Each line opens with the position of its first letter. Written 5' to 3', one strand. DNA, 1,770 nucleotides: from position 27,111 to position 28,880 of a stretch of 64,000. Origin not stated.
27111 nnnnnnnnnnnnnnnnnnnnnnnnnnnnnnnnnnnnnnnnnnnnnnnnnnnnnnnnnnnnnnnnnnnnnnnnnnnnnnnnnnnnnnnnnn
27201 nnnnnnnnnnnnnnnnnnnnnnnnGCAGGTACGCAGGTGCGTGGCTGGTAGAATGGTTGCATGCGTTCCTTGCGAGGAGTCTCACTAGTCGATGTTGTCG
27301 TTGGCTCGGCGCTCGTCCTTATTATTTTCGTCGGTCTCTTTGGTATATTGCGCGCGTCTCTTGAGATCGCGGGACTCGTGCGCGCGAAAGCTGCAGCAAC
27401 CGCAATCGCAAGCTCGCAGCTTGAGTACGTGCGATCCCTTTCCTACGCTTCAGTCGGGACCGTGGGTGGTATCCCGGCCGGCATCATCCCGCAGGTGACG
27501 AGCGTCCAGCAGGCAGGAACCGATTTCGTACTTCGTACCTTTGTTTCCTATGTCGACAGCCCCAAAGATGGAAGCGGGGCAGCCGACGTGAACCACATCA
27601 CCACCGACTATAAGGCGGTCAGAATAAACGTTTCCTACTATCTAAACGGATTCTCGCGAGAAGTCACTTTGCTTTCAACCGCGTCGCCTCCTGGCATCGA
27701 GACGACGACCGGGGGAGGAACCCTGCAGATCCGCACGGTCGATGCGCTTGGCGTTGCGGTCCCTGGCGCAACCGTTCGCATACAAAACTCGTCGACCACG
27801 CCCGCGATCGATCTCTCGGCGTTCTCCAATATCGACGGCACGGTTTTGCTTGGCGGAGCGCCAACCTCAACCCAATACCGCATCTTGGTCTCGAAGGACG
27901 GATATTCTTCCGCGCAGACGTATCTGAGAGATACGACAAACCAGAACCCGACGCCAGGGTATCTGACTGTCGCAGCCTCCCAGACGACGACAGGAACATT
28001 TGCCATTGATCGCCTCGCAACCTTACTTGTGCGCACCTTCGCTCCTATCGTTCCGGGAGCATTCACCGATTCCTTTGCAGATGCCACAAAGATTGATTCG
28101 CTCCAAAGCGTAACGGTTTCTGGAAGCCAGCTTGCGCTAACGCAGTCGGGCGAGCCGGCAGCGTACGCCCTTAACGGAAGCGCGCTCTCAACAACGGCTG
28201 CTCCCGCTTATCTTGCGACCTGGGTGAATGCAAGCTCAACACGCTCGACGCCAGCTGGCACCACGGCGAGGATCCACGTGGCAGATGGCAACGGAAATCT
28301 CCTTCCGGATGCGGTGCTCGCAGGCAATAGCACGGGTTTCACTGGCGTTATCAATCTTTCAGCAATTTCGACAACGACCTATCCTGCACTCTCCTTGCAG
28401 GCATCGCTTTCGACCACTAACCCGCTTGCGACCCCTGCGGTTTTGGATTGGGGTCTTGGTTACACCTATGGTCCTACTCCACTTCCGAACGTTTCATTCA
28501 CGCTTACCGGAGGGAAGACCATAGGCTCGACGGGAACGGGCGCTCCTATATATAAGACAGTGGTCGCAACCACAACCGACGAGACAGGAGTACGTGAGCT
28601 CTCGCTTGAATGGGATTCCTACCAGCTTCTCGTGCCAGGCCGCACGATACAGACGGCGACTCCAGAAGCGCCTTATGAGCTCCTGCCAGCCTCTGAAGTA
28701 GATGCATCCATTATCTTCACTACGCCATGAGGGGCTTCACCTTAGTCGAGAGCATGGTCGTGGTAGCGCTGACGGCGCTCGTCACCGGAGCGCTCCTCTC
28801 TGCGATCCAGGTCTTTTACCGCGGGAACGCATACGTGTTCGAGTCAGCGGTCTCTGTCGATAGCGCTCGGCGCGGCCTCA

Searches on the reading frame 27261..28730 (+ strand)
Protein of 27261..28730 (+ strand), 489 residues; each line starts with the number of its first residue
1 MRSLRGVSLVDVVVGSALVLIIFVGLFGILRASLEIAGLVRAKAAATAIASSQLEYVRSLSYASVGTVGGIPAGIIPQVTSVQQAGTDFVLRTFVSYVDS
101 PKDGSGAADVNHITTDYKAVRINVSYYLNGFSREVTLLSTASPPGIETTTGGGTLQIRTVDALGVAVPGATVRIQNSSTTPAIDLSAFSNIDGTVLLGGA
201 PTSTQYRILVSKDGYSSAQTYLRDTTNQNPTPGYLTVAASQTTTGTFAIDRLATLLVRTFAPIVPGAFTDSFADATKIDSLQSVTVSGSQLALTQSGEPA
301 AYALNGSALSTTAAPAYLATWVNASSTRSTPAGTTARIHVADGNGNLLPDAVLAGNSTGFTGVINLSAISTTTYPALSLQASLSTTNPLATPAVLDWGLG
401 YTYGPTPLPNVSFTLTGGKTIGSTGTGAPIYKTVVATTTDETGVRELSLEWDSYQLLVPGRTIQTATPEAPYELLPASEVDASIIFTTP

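Call 11: search_protein_families(library=pfam, proteins=[window:27261-28730:+])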
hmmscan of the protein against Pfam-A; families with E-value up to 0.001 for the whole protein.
window:27261-28730:+ (489 aa): 1 family
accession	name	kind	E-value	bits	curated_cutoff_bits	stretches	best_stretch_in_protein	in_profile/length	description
PF13620.12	CarboxypepD_reg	-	4.7e-05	24.1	32.3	1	155-246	2-78/82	Carboxypeptidase regulatory-like domain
